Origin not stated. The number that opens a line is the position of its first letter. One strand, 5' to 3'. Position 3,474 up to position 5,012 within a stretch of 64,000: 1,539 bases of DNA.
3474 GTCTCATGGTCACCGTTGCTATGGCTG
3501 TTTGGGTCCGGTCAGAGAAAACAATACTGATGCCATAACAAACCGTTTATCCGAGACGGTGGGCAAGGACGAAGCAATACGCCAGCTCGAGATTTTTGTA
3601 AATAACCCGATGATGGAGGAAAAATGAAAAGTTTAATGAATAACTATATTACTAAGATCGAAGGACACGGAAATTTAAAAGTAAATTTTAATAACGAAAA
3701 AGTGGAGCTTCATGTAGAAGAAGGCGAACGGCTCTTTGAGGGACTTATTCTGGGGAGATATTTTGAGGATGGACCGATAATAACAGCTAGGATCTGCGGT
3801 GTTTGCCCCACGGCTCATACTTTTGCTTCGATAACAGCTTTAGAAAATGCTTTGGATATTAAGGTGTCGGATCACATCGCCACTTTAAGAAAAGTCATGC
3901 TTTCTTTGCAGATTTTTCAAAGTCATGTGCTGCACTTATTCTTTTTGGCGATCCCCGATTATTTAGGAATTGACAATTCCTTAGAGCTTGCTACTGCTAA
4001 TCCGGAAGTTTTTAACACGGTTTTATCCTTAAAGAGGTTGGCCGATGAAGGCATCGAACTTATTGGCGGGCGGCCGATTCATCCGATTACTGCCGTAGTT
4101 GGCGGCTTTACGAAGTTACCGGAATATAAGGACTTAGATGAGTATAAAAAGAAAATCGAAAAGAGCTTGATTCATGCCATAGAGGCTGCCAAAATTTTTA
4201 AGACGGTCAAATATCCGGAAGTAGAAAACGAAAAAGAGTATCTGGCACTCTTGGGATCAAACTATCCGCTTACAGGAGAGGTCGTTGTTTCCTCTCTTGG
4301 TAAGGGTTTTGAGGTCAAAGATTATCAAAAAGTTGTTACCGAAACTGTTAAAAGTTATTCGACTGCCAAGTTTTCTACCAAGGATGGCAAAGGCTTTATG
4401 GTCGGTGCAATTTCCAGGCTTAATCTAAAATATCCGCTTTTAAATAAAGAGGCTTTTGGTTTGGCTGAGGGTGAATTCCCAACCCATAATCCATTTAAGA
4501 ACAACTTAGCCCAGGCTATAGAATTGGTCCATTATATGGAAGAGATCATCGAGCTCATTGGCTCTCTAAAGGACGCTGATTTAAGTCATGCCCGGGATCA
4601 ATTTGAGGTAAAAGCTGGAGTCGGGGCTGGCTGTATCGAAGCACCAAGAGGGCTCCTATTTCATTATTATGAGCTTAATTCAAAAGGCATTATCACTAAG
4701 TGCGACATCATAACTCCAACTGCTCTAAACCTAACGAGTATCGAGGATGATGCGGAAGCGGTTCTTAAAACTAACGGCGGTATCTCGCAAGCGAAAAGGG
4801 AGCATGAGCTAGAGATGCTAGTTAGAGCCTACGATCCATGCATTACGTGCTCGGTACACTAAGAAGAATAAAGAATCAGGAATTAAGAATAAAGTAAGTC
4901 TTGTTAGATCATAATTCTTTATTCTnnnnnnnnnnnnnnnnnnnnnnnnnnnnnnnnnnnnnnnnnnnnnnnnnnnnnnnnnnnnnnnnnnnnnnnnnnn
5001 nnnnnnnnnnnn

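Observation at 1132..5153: Group-3 (sulfhydrogenase-type) NiFe hydrogenase operon with an extension-less large subunit, next to a two-component system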

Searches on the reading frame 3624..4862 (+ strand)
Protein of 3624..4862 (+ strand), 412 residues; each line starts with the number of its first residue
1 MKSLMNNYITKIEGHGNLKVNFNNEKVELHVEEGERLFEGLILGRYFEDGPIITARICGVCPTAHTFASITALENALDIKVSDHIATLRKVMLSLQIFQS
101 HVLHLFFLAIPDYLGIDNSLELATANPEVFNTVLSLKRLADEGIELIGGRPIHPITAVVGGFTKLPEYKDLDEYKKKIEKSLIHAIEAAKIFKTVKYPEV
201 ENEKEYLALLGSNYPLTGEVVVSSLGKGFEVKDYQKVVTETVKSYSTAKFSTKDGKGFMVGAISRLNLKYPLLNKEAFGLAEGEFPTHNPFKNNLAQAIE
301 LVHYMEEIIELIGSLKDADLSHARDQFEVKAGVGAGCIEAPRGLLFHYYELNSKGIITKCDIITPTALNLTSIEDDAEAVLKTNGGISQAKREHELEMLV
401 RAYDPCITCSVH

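Call 3: search_protein_families(library=pfam, proteins=[window:3624-4862:+])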
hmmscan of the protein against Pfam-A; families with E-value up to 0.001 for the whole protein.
window:3624-4862:+ (412 aa): 1 family
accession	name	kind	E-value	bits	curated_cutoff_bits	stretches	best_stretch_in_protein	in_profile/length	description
PF00374.24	NiFeSe_Hases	-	1.8e-32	113.4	25.8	2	36-122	1-87/508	Nickel-dependent hydrogenase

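Call 4: search_protein_families(library=ncbifam, proteins=[window:3624-4862:+])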
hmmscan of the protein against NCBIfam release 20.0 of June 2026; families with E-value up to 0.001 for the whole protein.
window:3624-4862:+ (412 aa): 9 families
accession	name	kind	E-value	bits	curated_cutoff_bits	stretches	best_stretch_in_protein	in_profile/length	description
NF040828.1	sulfhyd_ShyA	equivalog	6.6e-81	272.3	700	1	9-412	8-411/415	NAD(P)-dependent hydrogenase/sulfhydrogenase 2 subunit alpha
NF040832.1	sulfhyd_HydA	equivalog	3.6e-78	263.6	880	1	7-412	8-422/426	NADPH-dependent hydrogenase/sulfhydrogenase 1 subunit alpha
NF041785.2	VhuA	equivalog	3.3e-47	161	800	1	6-375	6-407/418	F420-non-reducing hydrogenase Vhu subunit A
NF033181.1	NiFeSe_hydrog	equivalog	5e-41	141.1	600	2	8-120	8-122/507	nickel-dependent hydrogenase large subunit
NF045518.1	H2_NiFeSe_large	exception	1.5e-38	132.8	780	2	8-180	8-197/485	NiFeSe hydrogenase large subunit HysA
TIGR03295.1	frhA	equivalog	2.5e-36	125.5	392.5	1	10-412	11-395/412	coenzyme F420 hydrogenase subunit alpha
NF007778.0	PRK10467.1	equivalog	2.7e-21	75.5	969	2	8-128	9-128/567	hydrogenase 2 large subunit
NF007550.0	PRK10170.1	equivalog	4.5e-21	74.9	1101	1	4-121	19-139/597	Ni/Fe-hydrogenase large subunit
NF041786.2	VhuU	equivalog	0.00026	20.7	70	1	396-412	11-27/45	F420-non-reducing hydrogenase selenoprotein subunit VhuU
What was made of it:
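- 3624..4862 (+): hydA, the alpha subunit: the [NiFe] catalytic large subunit of 412 aa. L1 motif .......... (Cys58, Cys61); L2 motif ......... (Cys406, Cys409). It ends at His412 with no C-terminal extension. NCBIfam ShyA 272 bits and HydA 264 bits, against VhuA 161 and FrhA 126 (call 4).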

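Call 8: find_homologous_proteins(query=window:3624-4862:+, max_evalue=1e-20)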
Query window:3624-4862:+ (412 aa): 5365 proteins with E <= 1e-20 among 8000 candidates; the best 120 are listed.
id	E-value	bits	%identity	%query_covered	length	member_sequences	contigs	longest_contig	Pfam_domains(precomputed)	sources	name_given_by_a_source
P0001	1.7e-271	918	100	100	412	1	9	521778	PF00374.25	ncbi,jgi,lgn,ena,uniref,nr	ncbi:TPA: hypothetical protein DDW69_04475 [candidate division CPR2 bacterium]|uniref:Nickel-depende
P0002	5.6e-257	870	97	100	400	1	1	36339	PF00374.25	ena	-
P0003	3.0e-199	680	73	100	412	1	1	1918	PF00374.25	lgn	-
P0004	6.9e-194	663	72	100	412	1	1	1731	PF00374.25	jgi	-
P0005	1.1e-192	659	70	100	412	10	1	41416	PF00374.25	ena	-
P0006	5.4e-175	600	65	100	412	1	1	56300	PF00374.25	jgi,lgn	-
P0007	1.5e-128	448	52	100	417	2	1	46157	PF00374.25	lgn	-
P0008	4.5e-128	446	51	100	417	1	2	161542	PF00374.25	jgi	-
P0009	4.7e-128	446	51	100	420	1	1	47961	PF00374.25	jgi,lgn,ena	-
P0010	1.2e-127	444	50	100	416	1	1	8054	PF00374.25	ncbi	ncbi:MAG: Ni/Fe hydrogenase subunit alpha [Candidatus Altiarchaeota archaeon]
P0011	3.5e-127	443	51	100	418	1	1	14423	PF00374.25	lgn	-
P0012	3.9e-127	443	50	99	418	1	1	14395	PF00374.25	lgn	-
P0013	4.8e-126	439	50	99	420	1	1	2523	PF00374.25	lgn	-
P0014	9.3e-126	438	50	100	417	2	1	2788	PF00374.25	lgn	-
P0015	1.8e-125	437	50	99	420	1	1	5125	PF00374.25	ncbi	-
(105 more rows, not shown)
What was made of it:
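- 3624..4862 (+): The identical protein is NCBI DDW69_04475, candidate division CPR2 bacterium (call 8).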

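Call 18: find_related_loci(query=A1, collection=genome_contigs, flank=10000)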
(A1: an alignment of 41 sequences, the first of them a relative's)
Query A1 (412 aa) in genome_contigs; peptide patterns used: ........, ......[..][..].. (x = any residue, [..] = any of these).
599 stretches matched a pattern (row limit reached: there are more); 573 encode a relative of the query (tblastn E <= 1e-3); the best 80 are kept; 80 distinct loci.
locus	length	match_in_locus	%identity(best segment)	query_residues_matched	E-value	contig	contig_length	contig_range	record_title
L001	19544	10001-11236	70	1-412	0e+0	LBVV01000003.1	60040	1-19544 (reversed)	MAG: candidate division CPR2 bacterium GW2011_GWC2_39_10 UT18_C0003, whole genome shotgun sequence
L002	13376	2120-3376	51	1-412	7e-132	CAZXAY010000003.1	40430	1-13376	MAG TPA_asm: uncultured Candidatus Saccharibacteria bacterium isolate SRP011637_co1_138 genome assembly, contig: NODE_19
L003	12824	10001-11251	50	1-412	1e-131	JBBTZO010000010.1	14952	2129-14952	MAG: Patescibacteria group bacterium isolate H41-bin225_1 H41_bin225_1_000000000010, whole genome shotgun sequence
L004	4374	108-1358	50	1-412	2e-133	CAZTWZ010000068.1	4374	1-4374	MAG TPA_asm: uncultured Candidatus Saccharibacteria bacterium isolate binchicken_co172_94 genome assembly, contig: NODE_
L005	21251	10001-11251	50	1-412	2e-131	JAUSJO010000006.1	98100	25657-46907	MAG: bacterium isolate E14_metabat.bin.303 E14_k141_804930, whole genome shotgun sequence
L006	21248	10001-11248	48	1-412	1e-129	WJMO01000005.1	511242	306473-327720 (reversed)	MAG: Candidatus Altiarchaeales archaeon isolate Bin_400 k141_810232, whole genome shotgun sequence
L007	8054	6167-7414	50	1-412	2e-129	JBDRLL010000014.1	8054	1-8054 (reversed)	MAG: Candidatus Altiarchaeota archaeon isolate MEGAHIT-group-1.775 k141_9922813, whole genome shotgun sequence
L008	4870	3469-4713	50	1-412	8e-131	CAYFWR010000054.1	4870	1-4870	MAG TPA_asm: uncultured Candidatus Saccharibacteria bacterium isolate ERP108616_co2_239 genome assembly, contig: NODE_38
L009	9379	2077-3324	47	1-412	2e-127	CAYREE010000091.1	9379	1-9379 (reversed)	MAG TPA_asm: uncultured archaeon isolate SRP077602_co7_59 genome assembly, contig: NODE_32467_length_9379_cov_4.487452,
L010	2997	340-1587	47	2-412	2e-129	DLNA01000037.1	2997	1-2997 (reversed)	MAG TPA_asm: Patescibacteria group bacterium UBA7522 UBA7522_contig_3621, whole genome shotgun sequence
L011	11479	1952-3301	45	1-412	9e-124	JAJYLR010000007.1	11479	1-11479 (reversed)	MAG: bacterium isolate DBS2-1.bin86 NODE_10727_length_11479_cov_21.829105, whole genome shotgun sequence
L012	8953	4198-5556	45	1-412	6e-122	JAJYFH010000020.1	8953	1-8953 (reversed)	MAG: bacterium isolate DBS1-2.bin101 NODE_11258_length_8953_cov_2.050533, whole genome shotgun sequence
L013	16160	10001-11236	46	6-412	7e-122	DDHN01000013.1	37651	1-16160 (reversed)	MAG TPA_asm: Patescibacteria group bacterium UBA1875 UBA1875_contig_1774, whole genome shotgun sequence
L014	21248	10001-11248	47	3-412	3e-119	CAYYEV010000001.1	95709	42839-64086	MAG TPA_asm: uncultured Candidatus Saccharibacteria bacterium isolate SRP239243_co1_80 genome assembly, contig: NODE_192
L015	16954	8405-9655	45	2-412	5e-119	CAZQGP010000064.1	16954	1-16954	MAG TPA_asm: uncultured Candidatus Saccharibacteria bacterium isolate binchicken_co18_523 genome assembly, contig: k141_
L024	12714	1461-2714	47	4-412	2e-111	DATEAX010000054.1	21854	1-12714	MAG TPA_asm: Patescibacteria group bacterium isolate SMAG_U8229 k141_2736776, whole genome shotgun sequence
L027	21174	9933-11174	44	7-412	1e-108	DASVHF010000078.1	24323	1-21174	MAG TPA_asm: Candidatus Nanoarchaeia archaeon isolate SMAG_U2959 k141_882686, whole genome shotgun sequence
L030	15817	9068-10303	44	1-412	4e-107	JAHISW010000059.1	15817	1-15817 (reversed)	MAG: Patescibacteria group bacterium isolate MM_PC_MetaG.mb.190 MM_PC_MetaG.mb.190_k141_1105058, whole genome shotgun se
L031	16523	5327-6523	45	1-412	5e-107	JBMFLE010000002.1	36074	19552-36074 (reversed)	MAG: Patescibacteria group bacterium isolate KM4336-41 NODE_2_length_36074_cov_4.407201, whole genome shotgun sequence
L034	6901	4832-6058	45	4-412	2e-106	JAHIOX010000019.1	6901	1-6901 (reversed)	MAG: Patescibacteria group bacterium isolate KR13_S3.mb.30 KR13_S3.mb.30_k141_281584, whole genome shotgun sequence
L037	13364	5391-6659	46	1-412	9e-104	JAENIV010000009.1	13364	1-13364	MAG: Candidatus Berkelbacteria bacterium isolate CoA_1_bin.50 scaffold_1727, whole genome shotgun sequence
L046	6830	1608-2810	44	5-412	1e-101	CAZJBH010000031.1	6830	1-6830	MAG TPA_asm: uncultured Candidatus Saccharibacteria bacterium isolate SRP332253_co2_128 genome assembly, contig: NODE_11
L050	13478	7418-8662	40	7-412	1e-100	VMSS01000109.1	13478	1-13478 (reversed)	MAG: Desulfurivibrio sp. isolate S2_56 k141_337543, whole genome shotgun sequence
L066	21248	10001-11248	43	1-412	1e-98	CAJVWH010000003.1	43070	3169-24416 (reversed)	TPA_asm: uncultured bacterium isolate DRR093004_bin.40_MetaBAT_v2.12.1_MAG genome assembly, contig: NODE_508_length_4307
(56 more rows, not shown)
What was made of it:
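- The locus scan used the peptide pattern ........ (call 18), which biases the 80 loci towards this subclade.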

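Call 20: search_solved_structures(query=window:3624-4862:+, max_evalue=1e-10, show_alignments=3)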
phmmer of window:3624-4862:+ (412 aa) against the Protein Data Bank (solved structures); distinct sequences matched with E-value up to 1e-10: 65 (the best 60 are shown).
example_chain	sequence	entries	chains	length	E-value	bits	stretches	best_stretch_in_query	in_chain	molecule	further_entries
9e15_B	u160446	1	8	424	2.2e-69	237.8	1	7-412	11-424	Sulfhydrogenase 1 subunit alpha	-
9e1j_B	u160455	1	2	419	2.2e-69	237.8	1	7-412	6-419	Sulfhydrogenase 1 subunit alpha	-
9nez_D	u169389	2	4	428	2.2e-69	237.7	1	7-412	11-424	Sulfhydrogenase 1 subunit alpha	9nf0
5yxy_A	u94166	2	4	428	6.3e-69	236.3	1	7-412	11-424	Cytosolic NiFe-hydrogenase, alpha subunit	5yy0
5odc_F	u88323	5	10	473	7.5e-56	193.2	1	7-412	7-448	Methyl-viologen reducing hydrogenase subunit A | Methyl-viologen reducing hydrogenase, subunit A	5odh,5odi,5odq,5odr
7t2r_D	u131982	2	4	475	1.5e-43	152.7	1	6-412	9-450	NiFe hydrogenase large subunit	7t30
9sfi_g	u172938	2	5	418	1.4e-40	142.9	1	9-375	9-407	Coenzyme F420-reducing hydrogenase, alpha subunit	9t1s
9sw2_F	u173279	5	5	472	7.1e-40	140.6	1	6-412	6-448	F420-non-reducing hydrogenase subunit A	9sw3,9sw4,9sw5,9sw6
5xf9_D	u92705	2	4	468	2.8e-36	128.8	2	9-164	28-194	NAD-reducing hydrogenase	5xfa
5jsu_B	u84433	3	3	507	1.6e-28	103.2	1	8-180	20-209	Periplasmic [NiFeSe] hydrogenase, large subunit, selenocysteine-containing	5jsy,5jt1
6z8m_B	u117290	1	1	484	1.6e-27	99.9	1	8-180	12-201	Periplasmic [NiFeSe] hydrogenase, large subunit, selenocysteine-containing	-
6ruc_B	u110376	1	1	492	1.7e-27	99.8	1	8-180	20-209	Periplasmic [NiFeSe] hydrogenase, large subunit, selenocysteine-containing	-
6z8o_B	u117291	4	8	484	2.2e-27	99.5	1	8-180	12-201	Periplasmic [NiFeSe] hydrogenase, large subunit, selenocysteine-containing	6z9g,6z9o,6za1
6ru9_B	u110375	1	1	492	2.4e-27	99.4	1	8-180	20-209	Periplasmic [NiFeSe] hydrogenase, large subunit, selenocysteine-containing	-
3ze6_B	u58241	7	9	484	4.2e-27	98.6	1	8-180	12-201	PERIPLASMIC [NIFESE] HYDROGENASE, LARGE SUBUNIT, SELENOCYS SELENOCYSTEINE-CONTAINING | PERIPLASMIC [NIFESE] HYDROGENASE, LARGE SUBUNIT, SELENOCYSTEINE-CONTAININ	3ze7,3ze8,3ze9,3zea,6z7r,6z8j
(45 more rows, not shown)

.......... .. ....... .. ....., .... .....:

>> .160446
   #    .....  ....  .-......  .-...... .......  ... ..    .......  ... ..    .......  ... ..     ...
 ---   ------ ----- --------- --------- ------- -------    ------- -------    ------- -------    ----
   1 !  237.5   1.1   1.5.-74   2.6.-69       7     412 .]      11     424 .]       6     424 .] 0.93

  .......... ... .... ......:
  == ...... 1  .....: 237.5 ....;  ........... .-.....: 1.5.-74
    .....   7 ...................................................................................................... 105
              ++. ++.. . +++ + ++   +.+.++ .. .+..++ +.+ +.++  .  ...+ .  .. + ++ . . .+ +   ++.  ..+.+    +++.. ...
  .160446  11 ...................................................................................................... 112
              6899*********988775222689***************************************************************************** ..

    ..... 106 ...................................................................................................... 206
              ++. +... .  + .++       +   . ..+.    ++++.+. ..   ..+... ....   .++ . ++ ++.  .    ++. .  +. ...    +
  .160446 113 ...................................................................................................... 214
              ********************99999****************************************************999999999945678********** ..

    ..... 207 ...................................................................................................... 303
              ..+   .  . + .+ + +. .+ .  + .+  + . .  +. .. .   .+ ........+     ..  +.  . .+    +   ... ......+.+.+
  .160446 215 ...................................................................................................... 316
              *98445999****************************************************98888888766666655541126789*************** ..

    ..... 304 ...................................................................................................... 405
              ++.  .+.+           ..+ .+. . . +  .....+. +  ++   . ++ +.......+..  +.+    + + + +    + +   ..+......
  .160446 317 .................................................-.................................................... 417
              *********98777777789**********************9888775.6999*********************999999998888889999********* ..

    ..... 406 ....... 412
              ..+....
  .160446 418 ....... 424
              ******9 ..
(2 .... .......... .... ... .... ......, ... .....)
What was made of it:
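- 3624..4862 (+): PDB: SHI alpha 238 bits and T. kodakarensis HyhL 236 bits, against Mvh 193 and a 3d-type enzyme 129 (call 20).
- On [NiFe]-hydrogenase group 3b (NADP-coupled / sulfhydrogenase type): PDB: SHI alpha 238 bits and HyhL 236 bits, against Mvh 193, F420-type 143 and NAD-reducing 129 (call 20).
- The SHI and HyhL precursors are 428 aa with the His at position 424 (call 20).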
